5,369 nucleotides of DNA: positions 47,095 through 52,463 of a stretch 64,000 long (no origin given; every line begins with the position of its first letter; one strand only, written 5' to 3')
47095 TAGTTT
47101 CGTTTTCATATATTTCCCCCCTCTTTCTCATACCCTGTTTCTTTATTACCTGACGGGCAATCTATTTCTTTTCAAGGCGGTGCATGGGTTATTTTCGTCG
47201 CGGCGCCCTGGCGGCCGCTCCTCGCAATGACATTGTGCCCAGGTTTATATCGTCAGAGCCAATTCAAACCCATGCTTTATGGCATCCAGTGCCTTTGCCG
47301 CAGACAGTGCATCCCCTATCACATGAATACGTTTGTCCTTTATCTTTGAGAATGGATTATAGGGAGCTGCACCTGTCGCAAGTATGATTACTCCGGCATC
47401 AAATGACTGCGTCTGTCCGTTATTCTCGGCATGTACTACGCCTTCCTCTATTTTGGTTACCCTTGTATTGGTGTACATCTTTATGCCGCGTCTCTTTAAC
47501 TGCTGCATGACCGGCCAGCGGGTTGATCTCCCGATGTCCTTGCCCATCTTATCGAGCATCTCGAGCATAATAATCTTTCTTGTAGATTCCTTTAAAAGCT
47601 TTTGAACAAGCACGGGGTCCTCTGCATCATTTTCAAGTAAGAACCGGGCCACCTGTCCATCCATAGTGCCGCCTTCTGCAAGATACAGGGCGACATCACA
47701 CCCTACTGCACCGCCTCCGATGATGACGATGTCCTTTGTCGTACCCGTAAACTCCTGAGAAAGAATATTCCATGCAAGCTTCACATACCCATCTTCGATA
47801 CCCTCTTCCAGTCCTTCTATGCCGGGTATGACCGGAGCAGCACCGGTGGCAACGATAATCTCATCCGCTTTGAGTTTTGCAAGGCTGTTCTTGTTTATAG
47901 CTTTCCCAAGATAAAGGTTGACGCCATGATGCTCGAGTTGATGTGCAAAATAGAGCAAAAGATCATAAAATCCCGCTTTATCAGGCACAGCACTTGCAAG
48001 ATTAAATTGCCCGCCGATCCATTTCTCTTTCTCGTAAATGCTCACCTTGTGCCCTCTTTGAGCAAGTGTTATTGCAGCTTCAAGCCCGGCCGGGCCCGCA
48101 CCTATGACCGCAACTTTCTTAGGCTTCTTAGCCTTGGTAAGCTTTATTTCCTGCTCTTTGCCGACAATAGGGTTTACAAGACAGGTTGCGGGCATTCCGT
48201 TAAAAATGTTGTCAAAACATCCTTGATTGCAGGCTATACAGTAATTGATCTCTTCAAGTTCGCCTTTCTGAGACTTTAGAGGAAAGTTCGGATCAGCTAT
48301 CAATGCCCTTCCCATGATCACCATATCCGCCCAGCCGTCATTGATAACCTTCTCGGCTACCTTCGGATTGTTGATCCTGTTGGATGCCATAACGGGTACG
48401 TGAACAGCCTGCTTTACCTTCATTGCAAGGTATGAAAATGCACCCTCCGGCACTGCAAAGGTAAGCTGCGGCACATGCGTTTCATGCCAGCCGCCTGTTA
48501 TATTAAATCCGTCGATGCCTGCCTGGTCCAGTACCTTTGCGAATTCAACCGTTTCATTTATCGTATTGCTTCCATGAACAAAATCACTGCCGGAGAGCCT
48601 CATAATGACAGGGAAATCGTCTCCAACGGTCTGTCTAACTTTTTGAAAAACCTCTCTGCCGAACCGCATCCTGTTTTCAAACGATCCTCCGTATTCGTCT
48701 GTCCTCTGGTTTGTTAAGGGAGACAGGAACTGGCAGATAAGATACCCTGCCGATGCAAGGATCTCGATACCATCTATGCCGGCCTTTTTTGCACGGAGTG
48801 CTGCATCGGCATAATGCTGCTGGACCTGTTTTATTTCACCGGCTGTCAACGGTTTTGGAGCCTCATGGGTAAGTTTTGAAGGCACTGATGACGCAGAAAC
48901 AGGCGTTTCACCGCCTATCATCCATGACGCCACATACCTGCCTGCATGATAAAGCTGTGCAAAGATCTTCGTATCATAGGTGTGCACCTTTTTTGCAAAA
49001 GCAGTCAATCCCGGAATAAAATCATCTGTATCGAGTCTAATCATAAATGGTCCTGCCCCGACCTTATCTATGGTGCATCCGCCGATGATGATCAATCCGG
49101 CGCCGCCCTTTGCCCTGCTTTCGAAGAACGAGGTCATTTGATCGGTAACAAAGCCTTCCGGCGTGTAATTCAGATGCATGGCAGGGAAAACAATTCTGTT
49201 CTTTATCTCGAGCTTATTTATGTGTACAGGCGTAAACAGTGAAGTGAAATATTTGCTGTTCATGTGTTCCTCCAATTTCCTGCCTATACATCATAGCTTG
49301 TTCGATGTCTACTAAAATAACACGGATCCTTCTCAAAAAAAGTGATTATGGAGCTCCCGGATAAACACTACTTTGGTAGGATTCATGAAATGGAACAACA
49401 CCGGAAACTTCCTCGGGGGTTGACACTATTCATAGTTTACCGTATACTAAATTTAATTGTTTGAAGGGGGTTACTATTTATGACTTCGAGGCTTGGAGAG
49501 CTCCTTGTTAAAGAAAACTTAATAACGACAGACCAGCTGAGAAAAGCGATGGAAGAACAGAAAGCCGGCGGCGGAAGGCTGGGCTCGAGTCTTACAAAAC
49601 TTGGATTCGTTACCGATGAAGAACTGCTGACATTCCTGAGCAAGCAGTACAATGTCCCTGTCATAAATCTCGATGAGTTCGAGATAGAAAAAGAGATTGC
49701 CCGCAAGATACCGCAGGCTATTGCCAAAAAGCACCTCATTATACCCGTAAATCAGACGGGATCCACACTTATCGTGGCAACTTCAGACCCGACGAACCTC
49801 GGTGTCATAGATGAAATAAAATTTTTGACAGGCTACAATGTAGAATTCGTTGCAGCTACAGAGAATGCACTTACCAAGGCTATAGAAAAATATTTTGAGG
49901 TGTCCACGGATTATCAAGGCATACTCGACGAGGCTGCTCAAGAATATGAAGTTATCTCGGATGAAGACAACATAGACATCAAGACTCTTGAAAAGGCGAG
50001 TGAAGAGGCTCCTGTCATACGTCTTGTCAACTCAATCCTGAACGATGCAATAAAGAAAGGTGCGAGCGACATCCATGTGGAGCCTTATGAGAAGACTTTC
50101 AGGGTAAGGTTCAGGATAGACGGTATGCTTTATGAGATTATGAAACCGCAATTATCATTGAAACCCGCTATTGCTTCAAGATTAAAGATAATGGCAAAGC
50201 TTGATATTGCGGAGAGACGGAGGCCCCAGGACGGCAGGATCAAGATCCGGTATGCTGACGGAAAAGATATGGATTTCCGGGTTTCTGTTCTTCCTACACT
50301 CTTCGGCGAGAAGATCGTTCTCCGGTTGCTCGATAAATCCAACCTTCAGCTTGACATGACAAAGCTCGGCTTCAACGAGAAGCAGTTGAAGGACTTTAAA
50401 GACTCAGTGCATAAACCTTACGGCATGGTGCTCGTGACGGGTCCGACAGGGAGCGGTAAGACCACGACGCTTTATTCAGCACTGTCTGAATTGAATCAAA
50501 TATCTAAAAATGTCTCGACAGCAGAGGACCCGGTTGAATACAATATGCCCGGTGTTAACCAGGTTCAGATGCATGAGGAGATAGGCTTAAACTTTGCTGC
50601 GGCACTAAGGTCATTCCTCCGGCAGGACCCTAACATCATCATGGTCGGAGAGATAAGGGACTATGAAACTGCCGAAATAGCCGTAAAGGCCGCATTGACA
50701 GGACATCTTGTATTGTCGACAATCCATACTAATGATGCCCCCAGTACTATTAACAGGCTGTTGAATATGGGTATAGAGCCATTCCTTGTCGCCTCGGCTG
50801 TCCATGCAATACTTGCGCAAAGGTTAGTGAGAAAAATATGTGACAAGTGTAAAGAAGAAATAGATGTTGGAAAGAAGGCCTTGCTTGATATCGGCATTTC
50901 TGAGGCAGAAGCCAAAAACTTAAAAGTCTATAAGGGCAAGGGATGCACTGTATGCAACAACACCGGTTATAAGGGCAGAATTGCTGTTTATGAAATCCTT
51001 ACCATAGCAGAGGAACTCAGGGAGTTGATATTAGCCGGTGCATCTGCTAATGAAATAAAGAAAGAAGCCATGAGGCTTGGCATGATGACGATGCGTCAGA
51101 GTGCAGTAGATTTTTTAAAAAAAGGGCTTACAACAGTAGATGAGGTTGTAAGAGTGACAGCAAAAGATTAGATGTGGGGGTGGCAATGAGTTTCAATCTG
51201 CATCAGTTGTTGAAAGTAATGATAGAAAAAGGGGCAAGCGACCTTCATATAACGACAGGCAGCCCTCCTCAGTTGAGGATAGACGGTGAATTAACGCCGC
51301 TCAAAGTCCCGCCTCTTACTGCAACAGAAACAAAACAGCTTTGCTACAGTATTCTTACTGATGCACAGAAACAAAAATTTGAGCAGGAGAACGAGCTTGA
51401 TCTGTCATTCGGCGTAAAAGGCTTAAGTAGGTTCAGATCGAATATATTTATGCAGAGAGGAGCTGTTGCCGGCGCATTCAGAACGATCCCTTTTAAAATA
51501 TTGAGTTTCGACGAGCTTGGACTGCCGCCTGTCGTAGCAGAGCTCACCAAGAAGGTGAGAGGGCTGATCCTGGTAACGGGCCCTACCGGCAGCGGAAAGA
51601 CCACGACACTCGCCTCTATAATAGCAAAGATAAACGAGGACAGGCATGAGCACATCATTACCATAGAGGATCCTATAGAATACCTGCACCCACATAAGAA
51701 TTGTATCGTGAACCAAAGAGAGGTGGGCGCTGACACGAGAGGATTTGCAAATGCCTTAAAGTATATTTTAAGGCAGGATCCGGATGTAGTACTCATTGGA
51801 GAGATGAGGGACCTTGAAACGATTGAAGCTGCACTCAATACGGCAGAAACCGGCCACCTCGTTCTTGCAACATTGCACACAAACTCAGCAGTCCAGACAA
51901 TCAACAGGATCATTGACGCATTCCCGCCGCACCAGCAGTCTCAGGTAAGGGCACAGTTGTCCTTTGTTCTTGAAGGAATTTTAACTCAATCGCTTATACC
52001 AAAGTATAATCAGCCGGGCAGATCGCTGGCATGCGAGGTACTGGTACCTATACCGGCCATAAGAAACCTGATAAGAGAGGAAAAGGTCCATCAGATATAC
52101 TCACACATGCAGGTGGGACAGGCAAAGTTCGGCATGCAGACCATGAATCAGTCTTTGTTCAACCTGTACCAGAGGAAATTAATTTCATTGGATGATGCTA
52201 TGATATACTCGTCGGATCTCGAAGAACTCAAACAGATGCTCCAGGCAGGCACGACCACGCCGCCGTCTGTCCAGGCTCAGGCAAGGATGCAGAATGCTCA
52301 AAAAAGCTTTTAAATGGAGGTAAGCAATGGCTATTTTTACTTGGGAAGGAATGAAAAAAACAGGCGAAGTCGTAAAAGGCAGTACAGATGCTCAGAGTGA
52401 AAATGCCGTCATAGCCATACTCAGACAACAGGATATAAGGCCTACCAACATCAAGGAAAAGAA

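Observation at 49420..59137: The pilB-pilT-pilC-pilS-pilR cluster is followed by a beta-barrel plus 13-heme lipoprotein cytochrome pair instead of a pilin gene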

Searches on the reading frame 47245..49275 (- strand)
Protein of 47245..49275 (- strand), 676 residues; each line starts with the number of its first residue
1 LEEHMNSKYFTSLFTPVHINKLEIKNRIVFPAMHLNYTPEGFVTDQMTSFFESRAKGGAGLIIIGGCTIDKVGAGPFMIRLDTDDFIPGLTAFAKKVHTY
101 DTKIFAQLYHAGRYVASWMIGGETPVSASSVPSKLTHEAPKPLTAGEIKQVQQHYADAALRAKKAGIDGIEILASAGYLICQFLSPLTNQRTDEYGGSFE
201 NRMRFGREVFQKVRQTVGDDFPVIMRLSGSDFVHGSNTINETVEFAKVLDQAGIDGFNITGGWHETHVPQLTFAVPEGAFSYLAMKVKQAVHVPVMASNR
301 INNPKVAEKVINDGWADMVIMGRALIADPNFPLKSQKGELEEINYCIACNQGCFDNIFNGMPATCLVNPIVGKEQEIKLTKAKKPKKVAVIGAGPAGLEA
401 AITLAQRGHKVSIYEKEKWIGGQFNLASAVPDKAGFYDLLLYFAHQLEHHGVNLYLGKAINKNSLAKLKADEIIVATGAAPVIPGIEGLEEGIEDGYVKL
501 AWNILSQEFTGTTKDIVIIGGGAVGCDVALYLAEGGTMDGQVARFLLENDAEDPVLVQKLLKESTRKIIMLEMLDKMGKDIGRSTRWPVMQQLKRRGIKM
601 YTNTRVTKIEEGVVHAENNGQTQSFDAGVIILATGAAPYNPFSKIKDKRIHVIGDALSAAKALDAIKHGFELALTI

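Call 50: search_protein_families(library=pfam, max_evalue=0.000001, proteins=[window:47245-49275:-])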
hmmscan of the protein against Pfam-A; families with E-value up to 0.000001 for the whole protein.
window:47245-49275:- (676 aa): 11 families
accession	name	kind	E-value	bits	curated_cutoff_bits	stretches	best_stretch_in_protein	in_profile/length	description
PF00724.26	Oxidored_FMN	-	2.3e-71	241.3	27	1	12-338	1-338/342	NADH:flavin oxidoreductase / NADH oxidase family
PF07992.20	Pyr_redox_2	-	3e-33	115.9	26.1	1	386-642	1-243/291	Pyridine nucleotide-disulphide oxidoreductase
PF01266.30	DAO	-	6.7e-16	59.2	27.9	0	387-423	1-38/353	FAD dependent oxidoreductase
PF00070.33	Pyr_redox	-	9.6e-13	48.9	22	0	387-423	1-37/82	Pyridine nucleotide-disulphide oxidoreductase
PF13738.12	Pyr_redox_3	-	1.9e-12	47.5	30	0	466-639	121-270/305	Pyridine nucleotide-disulphide oxidoreductase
PF03486.20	HI0933_like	-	1.4e-09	38.3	50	1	387-426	2-41/244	HI0933-like protein Rossmann domain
PF00890.30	FAD_binding_2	-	3.9e-09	36.6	20.4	1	388-429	2-43/414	FAD binding domain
PF12831.13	FAD_oxidored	-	4.3e-08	33.3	27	1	388-427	2-41/416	FAD dependent oxidoreductase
PF13450.12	NAD_binding_8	-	6.3e-08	33.2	21.9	1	390-424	1-35/68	NAD(P)-binding Rossmann-like domain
PF01946.23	Thi4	-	8.4e-07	28.9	26.2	0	387-423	19-56/235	Thi4 family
PF13434.12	Lys_Orn_oxgnase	-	8.4e-07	28.9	21.3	0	461-535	139-210/339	L-lysine 6-monooxygenase/L-ornithine 5-monooxygenase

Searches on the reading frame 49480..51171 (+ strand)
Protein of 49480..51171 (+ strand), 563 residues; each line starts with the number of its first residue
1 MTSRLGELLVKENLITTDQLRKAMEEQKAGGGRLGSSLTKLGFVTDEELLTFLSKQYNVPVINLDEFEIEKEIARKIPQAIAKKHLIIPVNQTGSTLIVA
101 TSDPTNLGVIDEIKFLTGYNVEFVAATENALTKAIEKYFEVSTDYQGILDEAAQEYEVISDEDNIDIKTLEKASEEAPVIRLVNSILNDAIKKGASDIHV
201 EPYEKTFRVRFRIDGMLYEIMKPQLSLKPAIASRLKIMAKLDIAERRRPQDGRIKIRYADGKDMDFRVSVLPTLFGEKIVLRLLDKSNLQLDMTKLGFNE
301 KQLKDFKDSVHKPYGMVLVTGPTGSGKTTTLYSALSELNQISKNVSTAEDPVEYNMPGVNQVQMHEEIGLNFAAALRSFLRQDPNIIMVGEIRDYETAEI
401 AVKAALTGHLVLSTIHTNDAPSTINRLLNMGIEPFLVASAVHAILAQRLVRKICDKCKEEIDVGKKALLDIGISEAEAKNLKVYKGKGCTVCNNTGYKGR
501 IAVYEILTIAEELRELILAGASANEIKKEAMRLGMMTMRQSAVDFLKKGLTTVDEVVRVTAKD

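Call 3: search_protein_families(library=pfam, proteins=[window:49480-51171:+], max_evalue=0.01)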
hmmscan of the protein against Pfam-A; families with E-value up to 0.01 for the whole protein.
window:49480-51171:+ (563 aa): 10 families
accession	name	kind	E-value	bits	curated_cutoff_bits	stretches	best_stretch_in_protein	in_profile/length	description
PF00437.27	T2SSE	-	3.9e-144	480.3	24.9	1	173-558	2-370/370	Type II/IV secretion system protein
PF05157.20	MshEN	-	1.1e-23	83.4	23.1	1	57-140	1-85/90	MshEN domain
PF25199.1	nSTAND_NTPase5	-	0.00014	22.1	34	1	301-343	27-71/145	Novel STAND NTPase 5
PF13401.12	AAA_22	-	0.00049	20.9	27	1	314-351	5-38/130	AAA domain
PF13173.12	AAA_14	-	0.0005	20.5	27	0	316-406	4-85/129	AAA domain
PF13191.12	AAA_16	-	0.00051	21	32.6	1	301-339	10-49/167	AAA ATPase domain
PF13086.12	AAA_11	-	0.0008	19.7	27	1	298-340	2-44/257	AAA domain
PF13604.12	AAA_30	-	0.0025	18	27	1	298-335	2-39/191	AAA domain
PF13555.12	AAA_29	-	0.0027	17.8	27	1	304-331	13-39/61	P-loop containing region of AAA domain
PF04851.21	ResIII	-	0.0064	16.8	22.5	0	303-343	12-52/164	Type III restriction enzyme, res subunit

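Call 4: search_protein_families(library=ncbifam, proteins=[window:49480-51171:+], max_evalue=0.01)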
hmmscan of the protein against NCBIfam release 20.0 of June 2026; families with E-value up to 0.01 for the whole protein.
window:49480-51171:+ (563 aa): 24 families
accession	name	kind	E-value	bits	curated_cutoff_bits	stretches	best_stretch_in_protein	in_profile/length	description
TIGR02538.1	type_IV_pilB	equivalog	4.6e-237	788.1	675.65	1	5-561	2-563/564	type IV-A pilus assembly ATPase PilB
TIGR02533.1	type_II_gspE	equivalog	1.8e-190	633.8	630.25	1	75-560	2-486/486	type II secretion system ATPase GspE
NF053534.1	T4PilAsmATPsTfpB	equivalog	9e-157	522.9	850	1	45-560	64-582/584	type IV pilus assembly ATPase TfpB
NF007755.0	PRK10436.1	equivalog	5.7e-148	493.4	617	1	79-561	11-460/465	type II secretion system protein GspE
NF041000.1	ATPase_ComGA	equivalog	3e-77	259.2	300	1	185-451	2-266/267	competence type IV pilus ATPase ComGA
TIGR01420.1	pilT_fam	subfamily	2.7e-58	197.9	319.1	2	184-455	3-273/343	PilT/PilU family type 4a pilus ATPase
TIGR02525.1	plasmid_TraJ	equivalog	3.1e-26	92.2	368.3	1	304-431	139-273/372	plasmid transfer ATPase TraJ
TIGR02524.1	dot_icm_DotB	equivalog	1.1e-21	77.5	463.3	1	310-429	130-258/358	Dot/Icm type IV secretion system ATPase DotB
NF058587.1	archaellum_moto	equivalog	8.2e-19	67.7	550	1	317-433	278-399/527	archaellum flagellar ATPase motor FlaI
NF053729.1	c-di-GMP_motif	domain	9.7e-19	66.9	38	1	4-56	1-53/53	cyclic di-GMP-binding domain-containing protein, MshE-related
NF008411.1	PRK11234.1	equivalog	2.6e-17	62.5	1170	1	4-158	483-638/723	cyclic di-3',5'-guanylate-activated glycosyltransferase NfrB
TIGR02782.1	TrbB_P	equivalog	1.2e-14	54.3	304.55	1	316-430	138-255/303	P-type conjugative transfer ATPase TrbB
NF012033.0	PRK15489.1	equivalog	1.6e-13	49.7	537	1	3-176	491-662/703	glycosyl transferase family protein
NF010469.0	PRK13894.1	subfamily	1.9e-13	50.4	508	1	306-434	142-280/320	conjugal transfer ATPase TrbB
NF010407.0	PRK13833.1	subfamily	5.1e-13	49.1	499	1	298-431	129-263/323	conjugal transfer protein TrbB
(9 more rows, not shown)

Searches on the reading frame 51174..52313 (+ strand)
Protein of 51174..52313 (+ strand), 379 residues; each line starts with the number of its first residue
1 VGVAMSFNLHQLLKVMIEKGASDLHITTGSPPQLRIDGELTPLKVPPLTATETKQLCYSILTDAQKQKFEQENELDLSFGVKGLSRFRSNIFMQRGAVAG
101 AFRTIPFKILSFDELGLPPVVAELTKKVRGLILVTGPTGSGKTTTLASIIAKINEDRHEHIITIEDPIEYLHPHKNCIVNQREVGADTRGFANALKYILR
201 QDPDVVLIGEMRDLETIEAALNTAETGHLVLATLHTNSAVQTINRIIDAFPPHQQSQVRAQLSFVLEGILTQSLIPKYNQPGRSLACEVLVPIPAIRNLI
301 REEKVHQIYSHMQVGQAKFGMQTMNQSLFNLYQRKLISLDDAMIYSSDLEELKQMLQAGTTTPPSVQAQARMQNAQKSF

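Call 3: search_protein_families(library=pfam, proteins=[window:51174-52313:+], max_evalue=0.01)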
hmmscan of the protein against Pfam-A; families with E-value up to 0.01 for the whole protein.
window:51174-52313:+ (379 aa): 18 families
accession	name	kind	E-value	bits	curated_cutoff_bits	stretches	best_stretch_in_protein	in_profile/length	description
PF00437.27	T2SSE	-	5.3e-50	170.5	24.9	1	9-283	12-286/370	Type II/IV secretion system protein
PF25199.1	nSTAND_NTPase5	-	3.4e-07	30.6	34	1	124-174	36-86/145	Novel STAND NTPase 5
PF13401.12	AAA_22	-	7.7e-06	26.7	27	1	128-170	4-45/130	AAA domain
PF13604.12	AAA_30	-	0.00017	21.8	27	1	121-155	10-44/191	AAA domain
PF06414.18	Zeta_toxin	-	0.00046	20.1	22.3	1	131-181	18-67/199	Zeta toxin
PF04851.21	ResIII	-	0.00048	20.5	22.5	1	127-166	21-61/164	Type III restriction enzyme, res subunit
PF13191.12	AAA_16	-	0.0006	20.8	32.6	1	130-170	25-62/167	AAA ATPase domain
PF20720.3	nSTAND3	-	0.00089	19.4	27.2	1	129-167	17-54/155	Novel STAND NTPase 3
PF03266.21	NTPase_1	-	0.0013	19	23.9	0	132-156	2-26/168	NTPase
PF13173.12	AAA_14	-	0.0014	19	27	1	131-175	4-48/129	AAA domain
PF01935.23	DUF87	-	0.0022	18.6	23.2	1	132-163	26-57/220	Helicase HerA, central domain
PF02492.25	cobW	-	0.0027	17.8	20.7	1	132-162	3-33/180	CobW/HypB/UreG, nucleotide-binding domain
PF00448.28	SRP54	-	0.0028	17.8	22.7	1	131-163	3-35/196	SRP54-type protein, GTPase domain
PF10412.15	TrwB_AAD_bind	-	0.0029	17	20.5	0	129-162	15-48/387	Type IV secretion-system coupling protein DNA-binding domain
PF13245.12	AAA_19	-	0.0045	17.6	25.1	0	129-159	11-41/134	AAA domain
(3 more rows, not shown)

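Call 4: search_protein_families(library=ncbifam, proteins=[window:51174-52313:+], max_evalue=0.01)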
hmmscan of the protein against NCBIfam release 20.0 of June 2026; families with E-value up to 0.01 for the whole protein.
window:51174-52313:+ (379 aa): 23 families
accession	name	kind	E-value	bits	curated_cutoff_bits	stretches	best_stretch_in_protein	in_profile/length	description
TIGR01420.1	pilT_fam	subfamily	2.1e-148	494.2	319.1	1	9-349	2-341/343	PilT/PilU family type 4a pilus ATPase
TIGR02533.1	type_II_gspE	equivalog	9.4e-44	149.9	630.25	1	121-248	235-358/486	type II secretion system ATPase GspE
NF007755.0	PRK10436.1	equivalog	1.2e-43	149.5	617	1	9-247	89-333/465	type II secretion system protein GspE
TIGR02538.1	type_IV_pilB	equivalog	1.7e-43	149.1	675.65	1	10-248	186-431/564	type IV-A pilus assembly ATPase PilB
TIGR02525.1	plasmid_TraJ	equivalog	4e-41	141.2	368.3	1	86-337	101-358/372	plasmid transfer ATPase TraJ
NF041000.1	ATPase_ComGA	equivalog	1.6e-38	132.2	300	1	122-276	121-266/267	competence type IV pilus ATPase ComGA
NF053534.1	T4PilAsmATPsTfpB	equivalog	2.4e-38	131.9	850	1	122-249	329-452/584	type IV pilus assembly ATPase TfpB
TIGR02524.1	dot_icm_DotB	equivalog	1.9e-36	126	463.3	1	9-320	6-329/358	Dot/Icm type IV secretion system ATPase DotB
NF058587.1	archaellum_moto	equivalog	8.5e-19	67.7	550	1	132-246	278-393/527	archaellum flagellar ATPase motor FlaI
TIGR02788.1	VirB11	equivalog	5.3e-17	61.8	249.95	1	131-248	146-264/308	P-type DNA transfer ATPase VirB11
TIGR02782.1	TrbB_P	equivalog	8.9e-16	58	304.55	1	130-248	137-254/303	P-type conjugative transfer ATPase TrbB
TIGR03819.1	heli_sec_ATPase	hypoth_equivalog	1.6e-15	57.2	373.15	1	128-245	177-296/340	TadA family conjugal transfer-associated ATPase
NF010469.0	PRK13894.1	subfamily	1.7e-14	53.9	508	1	131-247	151-265/320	conjugal transfer ATPase TrbB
NF010425.0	PRK13851.1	equivalog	1.1e-13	50.7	461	1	129-247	162-281/344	type IV secretion system protein VirB11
NF053672.1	bindosome_BasE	exception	1.6e-12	47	1000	1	131-265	272-407/512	bindosome assembly system ATPase subunit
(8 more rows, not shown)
